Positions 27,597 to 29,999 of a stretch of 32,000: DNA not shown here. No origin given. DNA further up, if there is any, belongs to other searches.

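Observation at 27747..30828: Orphan two-gene complex-I-like membrane module with apparently inactivated proton-channel residues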

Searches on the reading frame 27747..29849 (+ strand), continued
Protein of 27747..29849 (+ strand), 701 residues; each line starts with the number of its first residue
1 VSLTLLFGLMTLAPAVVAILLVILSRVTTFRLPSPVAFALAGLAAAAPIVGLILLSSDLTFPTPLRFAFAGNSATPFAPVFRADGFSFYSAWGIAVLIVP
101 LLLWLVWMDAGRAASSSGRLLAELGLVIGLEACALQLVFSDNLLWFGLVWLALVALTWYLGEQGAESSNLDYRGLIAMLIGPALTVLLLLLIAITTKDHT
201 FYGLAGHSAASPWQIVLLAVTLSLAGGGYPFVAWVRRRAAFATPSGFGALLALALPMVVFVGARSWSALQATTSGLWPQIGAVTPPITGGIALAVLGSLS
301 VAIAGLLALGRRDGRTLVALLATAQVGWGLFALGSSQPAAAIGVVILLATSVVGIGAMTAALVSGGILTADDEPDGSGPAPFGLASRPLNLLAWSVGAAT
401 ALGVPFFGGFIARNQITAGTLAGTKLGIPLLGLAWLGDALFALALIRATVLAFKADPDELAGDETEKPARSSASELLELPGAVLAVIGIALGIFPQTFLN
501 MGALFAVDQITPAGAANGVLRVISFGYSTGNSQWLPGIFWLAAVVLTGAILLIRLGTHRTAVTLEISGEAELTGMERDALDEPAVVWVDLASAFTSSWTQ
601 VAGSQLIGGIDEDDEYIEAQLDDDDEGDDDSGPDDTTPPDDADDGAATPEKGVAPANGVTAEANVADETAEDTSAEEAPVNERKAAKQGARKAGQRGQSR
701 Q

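Call 56: search_protein_families(library=ncbifam, proteins=[L003:8950-9981:+, L003:12616-13269:+, L003:10001-12616:+, L003:13273-14247:+, L010:8842-9975:+, L036:4932-5981:+], max_evalue=0.001)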
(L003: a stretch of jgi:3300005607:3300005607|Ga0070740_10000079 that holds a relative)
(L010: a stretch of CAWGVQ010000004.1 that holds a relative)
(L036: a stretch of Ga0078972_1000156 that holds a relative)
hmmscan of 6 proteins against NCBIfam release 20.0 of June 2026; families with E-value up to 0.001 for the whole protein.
L003:8950-9981:+ (344 aa): 7 families
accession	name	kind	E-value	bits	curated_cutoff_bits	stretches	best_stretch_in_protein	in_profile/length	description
NF004739.1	PRK06075.1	equivalog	2.7e-40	138.3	360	1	1-260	18-275/384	NADH-quinone oxidoreductase subunit D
TIGR01962.1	NuoD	equivalog_domain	3.6e-33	115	459.35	1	2-260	21-277/386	NADH dehydrogenase (quinone) subunit D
NF040602.1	F420_dehyd_FpoD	exception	1.5e-32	113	600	1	2-341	26-369/372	F420H2 dehydrogenase subunit FpoD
NF008974.0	PRK12322.1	equivalog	3.4e-28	98.7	522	1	3-341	26-363/366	NADH-quinone oxidoreductase subunit D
NF009808.0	PRK13292.1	equivalog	2e-27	95.4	1156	1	3-262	427-684/791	NADH-quinone oxidoreductase subunit B/C/D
NF008728.0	PRK11742.1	equivalog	5e-23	81.3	840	1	2-277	233-506/598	NADH-quinone oxidoreductase subunit C/D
NF005649.0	PRK07415.1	equivalog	8.8e-19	67.8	583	1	4-263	31-289/394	NAD(P)H-quinone oxidoreductase subunit H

L003:12616-13269:+ (218 aa): 15 families
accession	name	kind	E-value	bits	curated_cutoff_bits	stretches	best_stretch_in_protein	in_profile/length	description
NF005012.1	PRK06411.1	subfamily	5.9e-22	78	116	1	24-141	42-157/166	NADH-quinone oxidoreductase subunit NuoB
TIGR01957.1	nuoB_fam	subfamily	6.8e-22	77.9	142.7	1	24-140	25-140/145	NADH-quinone oxidoreductase subunit B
NF011391.0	PRK14816.1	equivalog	4.3e-18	65.6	283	1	26-135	62-170/196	NADH-quinone oxidoreductase subunit B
NF011390.0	PRK14815.1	equivalog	1.3e-17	63.7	281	1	28-156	45-171/183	NADH dehydrogenase subunit B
NF011394.0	PRK14819.1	equivalog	3.1e-17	63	312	1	16-136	32-150/264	NADH-quinone oxidoreductase subunit B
NF011389.0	PRK14814.1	equivalog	3e-16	59.8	285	1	45-139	63-154/186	NADH dehydrogenase subunit B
NF011395.0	PRK14820.1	equivalog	5.9e-16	58.7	263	1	20-142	40-157/180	NADH-quinone oxidoreductase subunit B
NF011393.0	PRK14818.1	equivalog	8.5e-15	54.7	255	1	32-138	45-151/173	NADH dehydrogenase subunit B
NF011388.0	PRK14813.1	equivalog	5.2e-13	49.3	294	1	24-144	36-155/189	NADH dehydrogenase subunit B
NF011392.0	PRK14817.1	equivalog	2.5e-12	46.8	271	1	35-136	55-154/182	NADH-quinone oxidoreductase subunit B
NF009808.0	PRK13292.1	equivalog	3.4e-11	41.7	1156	1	53-140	61-147/791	NADH-quinone oxidoreductase subunit B/C/D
TIGR03294.1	FrhG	equivalog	4.3e-06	26.6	245.5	1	56-137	49-139/228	coenzyme F420 hydrogenase subunit gamma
TIGR00391.1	hydA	subfamily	3.2e-05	23.2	179.5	1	70-136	135-205/365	hydrogenase small subunit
NF045875.1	F420_non_VhuG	exception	0.00039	19.7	450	0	109-136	134-161/286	F420-non-reducing hydrogenase subunit VhuG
NF007779.0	PRK10468.1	equivalog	0.0005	19.2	659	1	72-136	135-203/372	hydrogenase 2 small subunit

L003:10001-12616:+ (872 aa): 6 families
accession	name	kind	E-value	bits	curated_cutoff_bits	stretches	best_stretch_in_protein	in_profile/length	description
TIGR01974.1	NDH_I_L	subfamily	1.2e-07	31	407.5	1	315-542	283-490/630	NADH-quinone oxidoreductase subunit L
NF009305.0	PRK12662.1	equivalog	2.3e-06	26.7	700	1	315-449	280-411/492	putative monovalent cation/H+ antiporter subunit D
NF005141.0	PRK06590.1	equivalog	7.2e-06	25.2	556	1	316-535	280-473/615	NADH-quinone oxidoreductase subunit L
NF005140.0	PRK06589.1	equivalog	2.3e-05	23.4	470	1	315-447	281-410/489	putative monovalent cation/H+ antiporter subunit D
NF006419.0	PRK08668.1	equivalog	8.7e-05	21.5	617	1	313-471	272-425/613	NADH dehydrogenase subunit M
NF006240.0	PRK08376.1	subfamily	0.00028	19.9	662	0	240-365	223-338/521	putative monovalent cation/H+ antiporter subunit D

L003:13273-14247:+ (325 aa): 1 family
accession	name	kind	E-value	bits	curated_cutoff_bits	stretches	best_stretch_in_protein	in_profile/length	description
NF004741.0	PRK06076.1-2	equivalog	7.3e-06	25.4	305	1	68-254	88-268/337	NADH-quinone oxidoreductase subunit NuoH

L010:8842-9975:+ (378 aa): 10 families
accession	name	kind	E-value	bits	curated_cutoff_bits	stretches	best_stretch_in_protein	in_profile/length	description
NF004739.1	PRK06075.1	equivalog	2.3e-40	138.6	360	1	1-229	5-235/384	NADH-quinone oxidoreductase subunit D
TIGR01962.1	NuoD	equivalog_domain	1.5e-31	109.6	459.35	1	1-230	7-238/386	NADH dehydrogenase (quinone) subunit D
NF040602.1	F420_dehyd_FpoD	exception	5.3e-29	101.4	600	1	1-237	12-250/372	F420H2 dehydrogenase subunit FpoD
NF008974.0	PRK12322.1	equivalog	1e-26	93.8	522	1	1-375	11-363/366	NADH-quinone oxidoreductase subunit D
NF009808.0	PRK13292.1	equivalog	2.5e-21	75.2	1156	1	1-233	412-646/791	NADH-quinone oxidoreductase subunit B/C/D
NF008728.0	PRK11742.1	equivalog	2.9e-20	72.2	840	1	1-230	219-450/598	NADH-quinone oxidoreductase subunit C/D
NF005649.0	PRK07415.1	equivalog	1.1e-18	67.4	583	1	1-236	15-253/394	NAD(P)H-quinone oxidoreductase subunit H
NF033181.1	NiFeSe_hydrog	equivalog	1.2e-05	24.5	600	1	32-92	34-94/507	nickel-dependent hydrogenase large subunit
NF045518.1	H2_NiFeSe_large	exception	0.00016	20.6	780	1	33-92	35-94/485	NiFeSe hydrogenase large subunit HysA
TIGR03295.1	frhA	equivalog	0.0008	18.5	392.5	0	36-94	41-99/412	coenzyme F420 hydrogenase subunit alpha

L036:4932-5981:+ (350 aa): 12 families
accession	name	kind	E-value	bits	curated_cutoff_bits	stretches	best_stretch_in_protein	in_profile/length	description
NF004739.1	PRK06075.1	equivalog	1.6e-36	125.9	360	1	6-272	17-282/384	NADH-quinone oxidoreductase subunit D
TIGR01962.1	NuoD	equivalog_domain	2.5e-27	95.8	459.35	1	7-278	20-290/386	NADH dehydrogenase (quinone) subunit D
NF040602.1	F420_dehyd_FpoD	exception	5.6e-27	94.7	600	1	1-350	19-372/372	F420H2 dehydrogenase subunit FpoD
NF008974.0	PRK12322.1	equivalog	5.6e-21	74.9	522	1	5-343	22-359/366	NADH-quinone oxidoreductase subunit D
NF008728.0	PRK11742.1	equivalog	7.8e-20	70.7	840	1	5-267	230-491/598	NADH-quinone oxidoreductase subunit C/D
NF009808.0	PRK13292.1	equivalog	4.3e-18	64.5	1156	1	8-270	426-687/791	NADH-quinone oxidoreductase subunit B/C/D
NF005649.0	PRK07415.1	equivalog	3.4e-14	52.7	583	1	7-266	28-287/394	NAD(P)H-quinone oxidoreductase subunit H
NF033181.1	NiFeSe_hydrog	equivalog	4.4e-07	29.2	600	1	23-86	32-95/507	nickel-dependent hydrogenase large subunit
TIGR03295.1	frhA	equivalog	1.8e-05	23.9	392.5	1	14-90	26-102/412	coenzyme F420 hydrogenase subunit alpha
NF041785.2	VhuA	equivalog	5e-05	22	800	1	28-85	38-95/418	F420-non-reducing hydrogenase Vhu subunit A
NF007778.0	PRK10467.1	equivalog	0.00021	19.7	969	1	24-87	34-97/567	hydrogenase 2 large subunit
NF045518.1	H2_NiFeSe_large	exception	0.00024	20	780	1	23-87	32-96/485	NiFeSe hydrogenase large subunit HysA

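Call 57: find_homologous_proteins(query=L036:4932-5981:+)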
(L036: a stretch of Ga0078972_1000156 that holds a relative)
Query L036:4932-5981:+ (350 aa): 20 proteins with E <= 0.001 among 8000 candidates.
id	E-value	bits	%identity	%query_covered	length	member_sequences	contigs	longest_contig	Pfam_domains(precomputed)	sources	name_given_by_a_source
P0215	4.5e-219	744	100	100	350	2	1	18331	PF00374.25,PF00346.25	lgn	-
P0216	3.3e-118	413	59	100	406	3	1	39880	PF00346.25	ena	-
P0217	3.9e-76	275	48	100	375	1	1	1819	PF00346.25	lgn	-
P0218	3.8e-72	262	47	100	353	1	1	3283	PF00346.25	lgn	-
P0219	4.6e-71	258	46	100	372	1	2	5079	PF00346.25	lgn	-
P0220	2.4e-70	256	47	100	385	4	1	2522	PF00374.25,PF00346.25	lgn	-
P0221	8.4e-70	254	45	100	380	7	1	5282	PF00346.25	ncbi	-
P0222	2.9e-68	249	46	100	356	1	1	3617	PF00346.25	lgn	-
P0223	6.5e-60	221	41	93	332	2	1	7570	PF00346.25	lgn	-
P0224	1.8e-59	220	42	100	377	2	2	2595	PF00346.25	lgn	-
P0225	2.4e-56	210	43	100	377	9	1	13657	PF00346.25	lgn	-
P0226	1.4e-55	207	40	97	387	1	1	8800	PF00346.25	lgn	-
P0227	5.4e-55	205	39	100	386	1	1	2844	PF00346.25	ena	-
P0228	1.9e-54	203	38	100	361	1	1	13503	PF00374.25,PF00346.25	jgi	jgi:Ni,Fe-hydrogenase III large subunit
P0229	2.1e-51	193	38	97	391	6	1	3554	PF00346.25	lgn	-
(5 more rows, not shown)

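Call 64: search_protein_representatives(alignment_id=A1)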
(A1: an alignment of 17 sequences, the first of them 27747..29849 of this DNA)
Query: 17 sequences, 732 profile positions. Proteins with E-value up to 0.001 (for the whole library): 316; up to 1e-10: 81; up to 1e-30: 60. The best 150 are listed.
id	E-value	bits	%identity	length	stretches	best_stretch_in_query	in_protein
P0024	2.1e-263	892.2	-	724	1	1-731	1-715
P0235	2.8e-261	885.2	-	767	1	1-713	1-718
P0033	1.0e-260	883.3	-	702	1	1-696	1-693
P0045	4.3e-254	861.5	-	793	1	1-730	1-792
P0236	1.3e-252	856.6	-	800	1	1-727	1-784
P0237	1.6e-245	833.2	-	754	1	1-692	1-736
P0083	3.0e-239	812.4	-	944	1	1-711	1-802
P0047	3.4e-234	795.7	-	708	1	1-676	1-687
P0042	1.4e-229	780.4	-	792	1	1-675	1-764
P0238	8.3e-223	758.0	-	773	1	1-699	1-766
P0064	1.6e-222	757.1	-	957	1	5-696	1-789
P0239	1.6e-222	757.1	-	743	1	1-687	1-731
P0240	4.1e-220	749.1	-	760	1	1-684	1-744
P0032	3.0e-213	726.4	-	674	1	1-675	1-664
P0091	2.6e-212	723.4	-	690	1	1-678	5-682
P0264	9.7e-60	218.9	-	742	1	2-696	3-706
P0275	2.3e-40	154.9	-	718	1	2-723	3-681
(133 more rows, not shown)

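Call 65: find_encoding_contigs(protein=P0264, flank=8000, max_places=2)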
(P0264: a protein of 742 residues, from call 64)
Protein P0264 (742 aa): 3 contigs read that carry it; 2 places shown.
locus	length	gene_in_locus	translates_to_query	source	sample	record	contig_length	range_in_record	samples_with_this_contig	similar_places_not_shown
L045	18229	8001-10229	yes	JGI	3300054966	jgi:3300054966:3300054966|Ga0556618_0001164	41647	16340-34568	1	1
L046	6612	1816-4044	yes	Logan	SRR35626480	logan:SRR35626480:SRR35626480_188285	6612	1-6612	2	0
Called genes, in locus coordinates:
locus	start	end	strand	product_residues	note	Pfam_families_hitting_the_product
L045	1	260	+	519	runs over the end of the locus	PF03717:PBP_dimer (faint), PF00905:Transpeptidase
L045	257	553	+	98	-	-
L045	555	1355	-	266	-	PF16697:Yop-YscD_cpl, PF00498:FHA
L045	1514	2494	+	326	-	PF13531:SBP_bac_11, PF01547:SBP_bac_1 (weak)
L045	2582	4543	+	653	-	PF00528:BPD_transp_1, PF00005:ABC_tran, PF13304:AAA_21 (faint)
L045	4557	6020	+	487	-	PF13576:Pentapeptide_3 (faint), PF13599:Pentapeptide_4 (faint), PF00805:Pentapeptide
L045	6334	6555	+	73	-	PF15919:HicB_lk_antitox, PF15970:HicB-like_2 (weak), PF21748:UPF0150 (weak)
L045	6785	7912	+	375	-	PF00374:NiFeSe_Hases (weak), PF00346:Complex1_49kDa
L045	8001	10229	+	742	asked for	PF00361:Proton_antipo_M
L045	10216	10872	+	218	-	PF01058:Oxidored_q6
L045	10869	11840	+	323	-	PF00146:NADHdh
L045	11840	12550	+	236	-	PF00730:HhH-GPD, PF14520:HHH_5 (faint), PF00633:HHH (faint)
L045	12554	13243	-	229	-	PF00005:ABC_tran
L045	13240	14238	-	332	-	PF00005:ABC_tran, PF13304:AAA_21 (faint)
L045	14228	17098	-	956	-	PF02687:FtsX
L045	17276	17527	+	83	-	-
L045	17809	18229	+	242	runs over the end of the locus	PF07161:LppX_LprAFG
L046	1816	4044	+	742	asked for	PF00361:Proton_antipo_M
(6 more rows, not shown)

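Call 66: find_encoding_contigs(protein=P0275, flank=8000, max_places=2)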
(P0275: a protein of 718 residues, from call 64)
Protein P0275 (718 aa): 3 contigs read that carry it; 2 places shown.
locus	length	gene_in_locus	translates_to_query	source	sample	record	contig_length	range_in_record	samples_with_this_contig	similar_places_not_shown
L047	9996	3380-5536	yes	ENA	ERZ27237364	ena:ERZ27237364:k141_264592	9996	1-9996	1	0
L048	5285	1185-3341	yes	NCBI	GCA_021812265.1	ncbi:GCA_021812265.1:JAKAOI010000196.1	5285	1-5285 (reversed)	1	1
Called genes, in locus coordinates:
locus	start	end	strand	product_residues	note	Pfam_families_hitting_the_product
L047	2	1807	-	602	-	?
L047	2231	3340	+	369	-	PF00374:NiFeSe_Hases, PF00346:Complex1_49kDa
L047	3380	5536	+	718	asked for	PF00361:Proton_antipo_M (weak)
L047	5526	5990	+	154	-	PF01058:Oxidored_q6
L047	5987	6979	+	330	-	PF00146:NADHdh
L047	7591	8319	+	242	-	-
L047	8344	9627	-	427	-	-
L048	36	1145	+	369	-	PF00374:NiFeSe_Hases, PF00346:Complex1_49kDa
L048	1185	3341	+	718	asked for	PF00361:Proton_antipo_M (weak)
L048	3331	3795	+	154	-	PF01058:Oxidored_q6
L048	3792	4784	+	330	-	PF00146:NADHdh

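Call 90: search_solved_structures(query=L045:6785-7909:+, max_evalue=0.00001)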
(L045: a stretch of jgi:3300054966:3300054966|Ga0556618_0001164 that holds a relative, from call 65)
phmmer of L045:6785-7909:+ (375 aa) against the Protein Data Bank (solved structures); distinct sequences matched with E-value up to 0.00001: 53.
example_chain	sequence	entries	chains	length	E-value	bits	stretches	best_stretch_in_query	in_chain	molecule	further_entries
6cfw_L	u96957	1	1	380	5.5e-28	101.4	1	3-375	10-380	Membrane-bound hydrogenase subunit alpha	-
5xtb_Q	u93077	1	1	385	9.4e-26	94.1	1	2-296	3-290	NADH dehydrogenase [ubiquinone] iron-sulfur protein 2, mitochondrial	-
5xtd_Q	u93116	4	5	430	1.5e-25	93.4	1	2-296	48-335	NADH dehydrogenase [ubiquinone] iron-sulfur protein 2, mitochondrial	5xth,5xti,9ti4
9cwt_Q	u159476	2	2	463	2e-25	93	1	2-296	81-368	NADH dehydrogenase [ubiquinone] iron-sulfur protein 2, mitochondrial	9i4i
7vbn_Q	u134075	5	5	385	3.3e-25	92.3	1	2-296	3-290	NADH dehydrogenase [ubiquinone] iron-sulfur protein 2, mitochondrial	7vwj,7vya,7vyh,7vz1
7vb7_Q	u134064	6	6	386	3.3e-25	92.3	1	2-296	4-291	NADH dehydrogenase [ubiquinone] iron-sulfur protein 2, mitochondrial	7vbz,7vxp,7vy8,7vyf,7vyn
6h8k_C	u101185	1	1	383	4.1e-25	92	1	2-294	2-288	NUCM protein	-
7zm7_C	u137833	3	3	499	4.9e-25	91.7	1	3-296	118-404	NADH-ubiquinone oxidoreductase 49 kDa subunit-like protein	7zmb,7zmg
7v2c_Q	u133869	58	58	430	5.2e-25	91.7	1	2-296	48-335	NADH dehydrogenase [ubiquinone] iron-sulfur protein 2, mitochondrial | Complex I-49kD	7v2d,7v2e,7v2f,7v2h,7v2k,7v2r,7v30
6g2j_D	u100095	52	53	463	7e-25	91.2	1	1-296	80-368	NADH dehydrogenase [ubiquinone] iron-sulfur protein 2, mitochondrial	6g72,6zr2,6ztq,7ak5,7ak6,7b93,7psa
5gpn_Z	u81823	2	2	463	7e-25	91.2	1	2-296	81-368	NADH dehydrogenase [ubiquinone] iron-sulfur protein 2 | NADH dehydrogenase [ubiquinone] iron-sulfur protein 2, mitochondrial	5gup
8ud1_1D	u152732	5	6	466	7.2e-25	91.2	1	2-296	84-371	NADH dehydrogenase [ubiquinone] iron-sulfur protein 2, mitochondrial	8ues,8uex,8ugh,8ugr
9buh_C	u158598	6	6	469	7.3e-25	91.2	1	2-296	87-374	NADH dehydrogenase [ubiquinone] iron-sulfur protein 2, mitochondrial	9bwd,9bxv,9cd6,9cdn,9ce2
7vxu_Q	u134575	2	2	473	7.6e-25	91.1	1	2-296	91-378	NADH dehydrogenase [ubiquinone] iron-sulfur protein 2, mitochondrial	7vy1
8uep_1D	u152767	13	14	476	7.8e-25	91.1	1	2-296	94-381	NADH dehydrogenase [ubiquinone] iron-sulfur protein 2, mitochondrial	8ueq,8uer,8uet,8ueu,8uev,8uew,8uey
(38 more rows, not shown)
